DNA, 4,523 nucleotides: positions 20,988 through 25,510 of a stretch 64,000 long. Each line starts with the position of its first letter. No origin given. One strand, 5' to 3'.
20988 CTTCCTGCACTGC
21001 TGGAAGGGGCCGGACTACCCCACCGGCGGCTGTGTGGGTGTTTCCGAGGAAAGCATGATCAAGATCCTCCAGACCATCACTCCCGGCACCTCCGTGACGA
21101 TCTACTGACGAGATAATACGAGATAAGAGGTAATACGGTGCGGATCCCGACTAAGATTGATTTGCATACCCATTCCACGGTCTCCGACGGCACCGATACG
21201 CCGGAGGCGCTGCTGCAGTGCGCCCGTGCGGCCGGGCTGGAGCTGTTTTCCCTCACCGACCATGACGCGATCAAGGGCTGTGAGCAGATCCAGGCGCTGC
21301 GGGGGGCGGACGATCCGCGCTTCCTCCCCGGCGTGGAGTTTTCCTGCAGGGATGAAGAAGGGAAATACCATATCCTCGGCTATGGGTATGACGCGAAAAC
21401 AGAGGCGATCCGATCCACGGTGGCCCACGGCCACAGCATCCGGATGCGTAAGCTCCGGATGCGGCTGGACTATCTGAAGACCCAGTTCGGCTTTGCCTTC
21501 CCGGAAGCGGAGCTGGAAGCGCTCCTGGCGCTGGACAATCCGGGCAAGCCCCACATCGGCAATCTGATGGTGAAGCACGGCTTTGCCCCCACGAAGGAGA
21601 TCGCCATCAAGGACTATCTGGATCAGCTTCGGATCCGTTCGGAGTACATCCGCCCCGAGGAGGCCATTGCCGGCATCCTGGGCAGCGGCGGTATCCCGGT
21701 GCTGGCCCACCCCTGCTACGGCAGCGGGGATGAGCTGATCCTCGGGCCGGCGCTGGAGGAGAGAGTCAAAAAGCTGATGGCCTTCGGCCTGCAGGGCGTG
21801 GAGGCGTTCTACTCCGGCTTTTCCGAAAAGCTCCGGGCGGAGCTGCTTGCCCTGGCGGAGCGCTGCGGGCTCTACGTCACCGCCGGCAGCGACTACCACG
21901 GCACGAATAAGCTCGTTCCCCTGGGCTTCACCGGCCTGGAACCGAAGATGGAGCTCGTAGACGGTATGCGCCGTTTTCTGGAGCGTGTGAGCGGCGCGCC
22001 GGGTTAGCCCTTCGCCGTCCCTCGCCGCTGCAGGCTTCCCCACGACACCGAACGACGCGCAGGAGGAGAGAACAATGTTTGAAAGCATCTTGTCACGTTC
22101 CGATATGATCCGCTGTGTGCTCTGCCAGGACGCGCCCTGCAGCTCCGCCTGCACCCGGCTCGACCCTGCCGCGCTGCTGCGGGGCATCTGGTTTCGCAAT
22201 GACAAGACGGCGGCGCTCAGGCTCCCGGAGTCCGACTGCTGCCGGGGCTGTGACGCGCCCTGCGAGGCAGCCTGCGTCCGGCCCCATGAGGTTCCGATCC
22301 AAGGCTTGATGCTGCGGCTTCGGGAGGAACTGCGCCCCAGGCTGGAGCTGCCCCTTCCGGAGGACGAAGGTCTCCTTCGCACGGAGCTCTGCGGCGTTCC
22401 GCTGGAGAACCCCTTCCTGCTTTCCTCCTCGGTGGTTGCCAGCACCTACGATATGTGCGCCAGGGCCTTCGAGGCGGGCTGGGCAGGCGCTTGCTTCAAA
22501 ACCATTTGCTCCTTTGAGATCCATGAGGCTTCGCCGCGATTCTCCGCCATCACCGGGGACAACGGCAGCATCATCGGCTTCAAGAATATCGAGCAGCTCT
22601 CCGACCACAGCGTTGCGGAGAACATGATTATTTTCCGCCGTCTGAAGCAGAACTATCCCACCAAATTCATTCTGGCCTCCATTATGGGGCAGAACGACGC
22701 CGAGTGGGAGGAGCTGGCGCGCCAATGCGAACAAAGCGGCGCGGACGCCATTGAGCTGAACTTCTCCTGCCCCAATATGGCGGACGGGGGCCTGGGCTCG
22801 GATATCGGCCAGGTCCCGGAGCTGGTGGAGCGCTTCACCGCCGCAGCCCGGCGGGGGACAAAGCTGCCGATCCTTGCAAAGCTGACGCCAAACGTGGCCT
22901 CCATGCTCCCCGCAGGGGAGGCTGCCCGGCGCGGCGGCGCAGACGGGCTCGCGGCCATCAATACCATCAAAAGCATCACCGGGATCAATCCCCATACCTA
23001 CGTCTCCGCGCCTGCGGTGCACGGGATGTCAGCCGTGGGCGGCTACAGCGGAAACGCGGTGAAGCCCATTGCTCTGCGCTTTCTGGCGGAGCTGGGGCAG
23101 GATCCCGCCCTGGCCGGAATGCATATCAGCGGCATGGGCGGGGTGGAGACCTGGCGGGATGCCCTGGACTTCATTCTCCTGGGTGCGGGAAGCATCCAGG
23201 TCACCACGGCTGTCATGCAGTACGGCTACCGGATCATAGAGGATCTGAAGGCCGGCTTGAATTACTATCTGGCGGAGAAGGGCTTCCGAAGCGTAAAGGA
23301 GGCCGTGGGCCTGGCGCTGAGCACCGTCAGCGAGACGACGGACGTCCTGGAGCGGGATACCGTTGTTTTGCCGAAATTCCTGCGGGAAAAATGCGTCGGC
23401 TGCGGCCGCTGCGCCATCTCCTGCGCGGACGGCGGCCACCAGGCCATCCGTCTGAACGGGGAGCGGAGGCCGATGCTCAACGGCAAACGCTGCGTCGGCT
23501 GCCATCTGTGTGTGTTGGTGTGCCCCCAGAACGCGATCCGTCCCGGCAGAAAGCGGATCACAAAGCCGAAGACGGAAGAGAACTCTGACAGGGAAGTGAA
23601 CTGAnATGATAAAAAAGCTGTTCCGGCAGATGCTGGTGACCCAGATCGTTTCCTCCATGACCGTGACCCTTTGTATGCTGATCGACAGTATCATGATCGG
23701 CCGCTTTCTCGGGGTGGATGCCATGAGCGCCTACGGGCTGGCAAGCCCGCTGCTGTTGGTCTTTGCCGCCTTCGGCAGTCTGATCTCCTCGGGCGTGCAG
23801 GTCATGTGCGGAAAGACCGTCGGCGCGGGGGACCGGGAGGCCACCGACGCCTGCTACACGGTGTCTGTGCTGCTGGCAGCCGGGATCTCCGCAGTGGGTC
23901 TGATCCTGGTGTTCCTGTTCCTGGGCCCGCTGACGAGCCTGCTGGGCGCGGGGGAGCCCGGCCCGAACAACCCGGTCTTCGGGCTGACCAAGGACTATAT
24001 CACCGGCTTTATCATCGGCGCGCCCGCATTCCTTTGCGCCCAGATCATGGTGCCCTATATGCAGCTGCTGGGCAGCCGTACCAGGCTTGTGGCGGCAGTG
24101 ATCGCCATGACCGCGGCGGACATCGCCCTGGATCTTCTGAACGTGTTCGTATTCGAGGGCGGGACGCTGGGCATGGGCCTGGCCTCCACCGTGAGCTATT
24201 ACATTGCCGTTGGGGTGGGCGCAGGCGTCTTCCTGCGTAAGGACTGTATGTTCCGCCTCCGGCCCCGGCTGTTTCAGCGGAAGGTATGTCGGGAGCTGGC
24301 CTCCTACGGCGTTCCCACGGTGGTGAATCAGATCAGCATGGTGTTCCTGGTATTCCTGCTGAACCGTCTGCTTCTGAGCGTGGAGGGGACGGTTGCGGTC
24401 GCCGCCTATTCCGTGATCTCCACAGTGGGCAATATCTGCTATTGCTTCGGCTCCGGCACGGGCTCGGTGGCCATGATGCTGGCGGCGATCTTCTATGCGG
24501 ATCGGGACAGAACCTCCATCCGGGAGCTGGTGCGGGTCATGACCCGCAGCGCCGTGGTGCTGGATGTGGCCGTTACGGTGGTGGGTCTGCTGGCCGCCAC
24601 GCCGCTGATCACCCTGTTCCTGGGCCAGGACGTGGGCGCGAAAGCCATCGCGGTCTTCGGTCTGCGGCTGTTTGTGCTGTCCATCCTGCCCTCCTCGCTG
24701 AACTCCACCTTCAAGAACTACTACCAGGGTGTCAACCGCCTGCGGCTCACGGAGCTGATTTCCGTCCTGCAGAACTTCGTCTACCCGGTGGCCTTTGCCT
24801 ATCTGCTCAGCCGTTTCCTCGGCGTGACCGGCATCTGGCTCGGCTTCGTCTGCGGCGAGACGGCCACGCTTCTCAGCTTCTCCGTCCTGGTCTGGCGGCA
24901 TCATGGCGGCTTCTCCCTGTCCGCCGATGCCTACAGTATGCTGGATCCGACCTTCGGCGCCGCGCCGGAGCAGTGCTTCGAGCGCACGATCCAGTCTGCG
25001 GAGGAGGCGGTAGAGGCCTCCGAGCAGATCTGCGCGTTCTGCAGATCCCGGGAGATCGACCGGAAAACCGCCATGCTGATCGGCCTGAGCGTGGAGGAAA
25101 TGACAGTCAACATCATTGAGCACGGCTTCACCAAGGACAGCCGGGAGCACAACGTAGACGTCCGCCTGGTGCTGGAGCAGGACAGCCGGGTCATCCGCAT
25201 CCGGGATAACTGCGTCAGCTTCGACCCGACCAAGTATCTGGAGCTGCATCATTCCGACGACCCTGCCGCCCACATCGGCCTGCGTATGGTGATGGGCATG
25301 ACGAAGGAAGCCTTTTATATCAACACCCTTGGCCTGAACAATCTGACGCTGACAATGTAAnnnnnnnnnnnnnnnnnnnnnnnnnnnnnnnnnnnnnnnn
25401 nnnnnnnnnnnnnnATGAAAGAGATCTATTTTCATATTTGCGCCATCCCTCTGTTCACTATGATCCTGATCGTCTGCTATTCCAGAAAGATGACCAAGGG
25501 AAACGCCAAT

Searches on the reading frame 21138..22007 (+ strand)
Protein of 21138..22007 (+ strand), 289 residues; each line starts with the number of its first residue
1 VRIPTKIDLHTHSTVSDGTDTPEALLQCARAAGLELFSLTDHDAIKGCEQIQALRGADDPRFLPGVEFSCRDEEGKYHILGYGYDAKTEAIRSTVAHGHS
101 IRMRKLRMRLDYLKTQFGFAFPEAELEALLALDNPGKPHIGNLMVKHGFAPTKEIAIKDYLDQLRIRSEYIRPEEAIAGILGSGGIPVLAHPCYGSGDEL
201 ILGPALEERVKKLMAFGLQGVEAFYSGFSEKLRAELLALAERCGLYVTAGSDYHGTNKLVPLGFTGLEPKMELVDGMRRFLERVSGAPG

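Call 11: search_protein_families(library=pfam, proteins=[window:21138-22007:+], max_evalue=0.001)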
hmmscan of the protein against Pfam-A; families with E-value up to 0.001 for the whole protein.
window:21138-22007:+ (289 aa): 1 family
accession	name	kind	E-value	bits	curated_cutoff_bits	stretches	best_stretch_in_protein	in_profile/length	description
PF02811.25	PHP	-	5.7e-08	33.7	26.4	1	8-94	1-95/164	PHP domain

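Call 21: search_protein_families(library=ncbifam, proteins=[window:21138-22007:+], max_evalue=0.001)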
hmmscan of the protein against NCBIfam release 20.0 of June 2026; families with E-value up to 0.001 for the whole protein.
window:21138-22007:+ (289 aa): 7 families
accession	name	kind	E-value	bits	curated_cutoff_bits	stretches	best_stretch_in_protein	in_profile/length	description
NF041577.1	nside_bi_sphtase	equivalog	1.9e-32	112.6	400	1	5-258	2-254/276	3',5'-nucleoside bisphosphate phosphatase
NF047791.1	RNaseRnm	equivalog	5.6e-27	94.7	375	1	7-264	3-260/275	RNase RNM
NF041661.1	Cycl_ph_dihydrol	equivalog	7.9e-24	84.4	500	2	8-98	1-93/259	phosphoribosyl 1,2-cyclic phosphate 1,2-diphosphodiesterase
NF038032.1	CehA_McbA_metalo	domain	1.3e-12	47.8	80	1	6-86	4-81/315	CehA/McbA family metallohydrolase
NF045780.1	TrlF_fam_ATP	equivalog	1.7e-07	30.4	350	1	6-84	7-97/944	TrlF family AAA-like ATPase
NF004981.0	PRK06361.1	equivalog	4.2e-05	23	117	1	7-51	2-46/217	histidinol phosphate phosphatase domain-containing protein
NF005928.0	PRK07945.1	equivalog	0.00015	21.2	250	1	5-43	98-136/337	PHP domain-containing protein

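Call 55: search_solved_structures(query=window:21138-22004:+, max_evalue=0.001)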
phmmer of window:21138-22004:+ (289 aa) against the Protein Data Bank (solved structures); distinct sequences matched with E-value up to 0.001: 4.
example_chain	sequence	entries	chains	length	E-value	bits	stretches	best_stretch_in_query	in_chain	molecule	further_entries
3e0f_A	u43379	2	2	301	9.9e-31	110.3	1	8-263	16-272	Putative Metal-dependent Phosphoesterase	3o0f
2yb1_A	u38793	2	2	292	1.7e-19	73.5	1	6-256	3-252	AMIDOHYDROLASE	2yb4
9etk_A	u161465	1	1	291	1.2e-13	54.2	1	6-262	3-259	Metal-dependent phosphoesterases (PHP family)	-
7ug9_A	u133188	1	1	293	1.6e-13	53.9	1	7-263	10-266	5'-3' exoribonuclease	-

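Call 57: search_protein_families(library=padloc, proteins=[window:21138-22004:+], max_evalue=0.01)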
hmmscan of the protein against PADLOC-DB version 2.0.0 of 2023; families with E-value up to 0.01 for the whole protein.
window:21138-22004:+ (289 aa): 0 families

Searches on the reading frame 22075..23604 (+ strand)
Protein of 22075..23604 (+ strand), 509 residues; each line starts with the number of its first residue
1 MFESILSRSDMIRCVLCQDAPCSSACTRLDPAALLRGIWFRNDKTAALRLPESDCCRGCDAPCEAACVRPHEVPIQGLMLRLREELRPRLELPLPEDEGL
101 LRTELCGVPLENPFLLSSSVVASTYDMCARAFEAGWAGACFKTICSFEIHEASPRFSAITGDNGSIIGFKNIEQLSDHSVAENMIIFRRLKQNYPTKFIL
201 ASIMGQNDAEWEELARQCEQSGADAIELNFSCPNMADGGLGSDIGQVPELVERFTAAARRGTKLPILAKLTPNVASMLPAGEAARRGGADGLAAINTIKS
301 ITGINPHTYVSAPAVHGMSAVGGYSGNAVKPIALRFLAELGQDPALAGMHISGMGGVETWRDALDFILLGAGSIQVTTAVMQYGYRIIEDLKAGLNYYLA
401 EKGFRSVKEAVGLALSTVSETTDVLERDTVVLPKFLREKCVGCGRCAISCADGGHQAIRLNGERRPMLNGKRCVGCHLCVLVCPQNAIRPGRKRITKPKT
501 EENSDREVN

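Call 11: search_protein_families(library=pfam, proteins=[window:22075-23604:+], max_evalue=0.001)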
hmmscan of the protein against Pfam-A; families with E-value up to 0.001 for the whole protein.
window:22075-23604:+ (509 aa): 10 families
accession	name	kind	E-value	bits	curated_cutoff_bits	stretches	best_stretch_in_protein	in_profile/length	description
PF01180.27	DHO_dh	-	1.4e-35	123.4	27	1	101-397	2-289/291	Dihydroorotate dehydrogenase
PF14697.11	Fer4_21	-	1.2e-14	54.5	35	1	437-488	5-57/59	4Fe-4S dicluster domain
PF12838.12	Fer4_7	-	5.4e-08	33.6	27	1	439-487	1-52/52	4Fe-4S dicluster domain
PF13237.11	Fer4_10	-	2e-07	31.2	25.5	1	436-484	5-53/53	4Fe-4S dicluster domain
PF00037.32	Fer4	-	2.1e-07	30.9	21.1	1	471-489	6-24/24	4Fe-4S binding domain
PF13187.11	Fer4_9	-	2e-06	28.2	27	1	439-488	1-52/52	4Fe-4S dicluster domain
PF12837.12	Fer4_6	-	0.0001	22.5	25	1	433-455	2-21/24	4Fe-4S binding domain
PF12797.12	Fer4_2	-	0.0001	22.5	24.5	0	466-484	3-21/22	4Fe-4S binding domain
PF01207.24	Dus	-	0.00012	21.7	20.4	1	199-269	56-128/311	Dihydrouridine synthase (Dus)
PF13484.11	Fer4_16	-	0.00054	21.1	30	1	472-503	1-32/66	4Fe-4S double cluster binding domain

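Call 21: search_protein_families(library=ncbifam, proteins=[window:22075-23604:+], max_evalue=0.001)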
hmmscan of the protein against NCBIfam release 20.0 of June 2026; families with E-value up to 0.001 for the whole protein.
window:22075-23604:+ (509 aa): 46 families (the best 25 are shown)
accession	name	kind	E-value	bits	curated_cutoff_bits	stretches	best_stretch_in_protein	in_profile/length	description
NF006183.0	PRK08318.1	equivalog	5e-156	519.7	335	1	101-496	4-403/422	NAD-dependent dihydropyrimidine dehydrogenase subunit PreA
NF005574.0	PRK07259.1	equivalog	5.3e-54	183.2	269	1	101-414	5-302/304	dihydroorotate dehydrogenase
TIGR01037.2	pyrD_sub1_fam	subfamily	3.2e-53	180.8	270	1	101-414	1-299/300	dihydroorotate dehydrogenase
NF041011.1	dihydoor_dh_Arch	equivalog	1.1e-42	146.1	330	1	104-414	2-287/289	dihydroorotate dehydrogenase PyrD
NF005741.0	PRK07565.1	subfamily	1.6e-23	83.3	303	1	101-427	4-319/335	dihydroorotate dehydrogenase-like protein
NF002702.0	PRK02506.1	equivalog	4e-22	78.7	301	1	102-412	5-307/313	dihydroorotate oxidase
NF003645.0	PRK05286.1-2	equivalog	3.2e-15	55.9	366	1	209-415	153-355/359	quinone-dependent dihydroorotate dehydrogenase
TIGR01036.1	pyrD_sub2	equivalog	1.1e-14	54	200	1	221-413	165-353/356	dihydroorotate dehydrogenase (quinone)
NF003651.0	PRK05286.2-4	equivalog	1.8e-14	53.2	448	1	220-414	183-375/377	quinone-dependent dihydroorotate dehydrogenase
NF003648.0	PRK05286.2-1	equivalog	3.5e-14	52.5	433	1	221-415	170-356/360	quinone-dependent dihydroorotate dehydrogenase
NF003652.0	PRK05286.2-5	equivalog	7e-14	51.8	267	1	221-407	172-352/353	quinone-dependent dihydroorotate dehydrogenase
NF003649.0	PRK05286.2-2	equivalog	6.1e-13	48.5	505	1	189-414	131-349/351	quinone-dependent dihydroorotate dehydrogenase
NF003650.0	PRK05286.2-3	equivalog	3.5e-11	42.6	477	1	223-414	200-388/393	quinone-dependent dihydroorotate dehydrogenase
NF004541.0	PRK05888.2-2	equivalog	1.3e-09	38.1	217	1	434-490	57-113/168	NADH-quinone oxidoreductase subunit NuoI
NF038196.1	ferrodoxin_EFR1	subfamily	9.6e-09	35.6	75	1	437-497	183-238/242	EFR1 family ferrodoxin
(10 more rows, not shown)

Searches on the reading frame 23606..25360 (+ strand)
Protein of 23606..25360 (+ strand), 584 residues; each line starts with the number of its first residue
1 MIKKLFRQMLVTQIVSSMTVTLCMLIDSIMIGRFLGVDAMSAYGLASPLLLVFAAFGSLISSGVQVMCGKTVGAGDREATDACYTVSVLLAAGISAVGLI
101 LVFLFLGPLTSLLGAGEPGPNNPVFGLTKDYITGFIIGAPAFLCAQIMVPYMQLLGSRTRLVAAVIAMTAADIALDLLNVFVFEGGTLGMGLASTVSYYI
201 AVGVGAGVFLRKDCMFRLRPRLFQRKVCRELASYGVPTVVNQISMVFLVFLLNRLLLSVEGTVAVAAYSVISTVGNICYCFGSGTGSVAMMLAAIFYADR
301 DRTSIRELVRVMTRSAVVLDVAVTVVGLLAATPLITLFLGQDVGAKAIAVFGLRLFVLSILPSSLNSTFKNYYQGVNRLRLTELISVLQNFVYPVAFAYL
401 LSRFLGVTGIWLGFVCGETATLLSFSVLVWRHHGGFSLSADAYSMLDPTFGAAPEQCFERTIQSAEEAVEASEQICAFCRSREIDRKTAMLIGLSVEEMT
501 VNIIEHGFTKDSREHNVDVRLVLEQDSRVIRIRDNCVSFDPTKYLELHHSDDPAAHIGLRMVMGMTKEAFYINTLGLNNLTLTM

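Call 11: search_protein_families(library=pfam, proteins=[window:23606-25360:+], max_evalue=0.001)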
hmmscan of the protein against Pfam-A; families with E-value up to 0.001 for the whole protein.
window:23606-25360:+ (584 aa): 3 families
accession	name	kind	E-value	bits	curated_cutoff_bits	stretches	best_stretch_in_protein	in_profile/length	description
PF01554.23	MatE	-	6e-28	98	24.9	2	14-153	3-136/161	MatE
PF13581.12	HATPase_c_2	-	1.1e-09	38.8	27.4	1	466-583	6-126/127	Histidine kinase-like ATPase domain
PF01943.22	Polysacc_synt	-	0.00036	20.5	28.2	0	92-277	76-253/274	Polysaccharide biosynthesis protein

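Call 21: search_protein_families(library=ncbifam, proteins=[window:23606-25360:+], max_evalue=0.001)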
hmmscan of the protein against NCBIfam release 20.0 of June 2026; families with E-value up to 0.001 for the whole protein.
window:23606-25360:+ (584 aa): 5 families
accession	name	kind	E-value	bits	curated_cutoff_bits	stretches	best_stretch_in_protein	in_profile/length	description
TIGR00797.1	matE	subfamily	1e-37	130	147.4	1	14-411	3-396/396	MATE family efflux transporter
NF007130.1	PRK09575.1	equivalog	6.4e-33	114.6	445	1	2-432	4-430/435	MATE family efflux transporter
NF000217.1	MATE_multi_FepA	equivalog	2.5e-27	96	900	1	2-420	13-426/443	multidrug efflux MATE transporter FepA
NF041358.1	GntT_guanitoxin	equivalog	3.4e-14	52.7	525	1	6-416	15-421/438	guanitoxin biosynthesis MATE family efflux transporter GntT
NF052396.1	MATE_WgkD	equivalog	0.0003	19.9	510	0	13-391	12-384/428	tryglysin-associated MATE efflux transporter WgkD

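Call 57: search_protein_families(library=padloc, proteins=[window:23606-25357:+], max_evalue=0.01)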
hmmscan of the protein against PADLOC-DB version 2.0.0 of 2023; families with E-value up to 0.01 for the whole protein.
window:23606-25357:+ (584 aa): 0 families
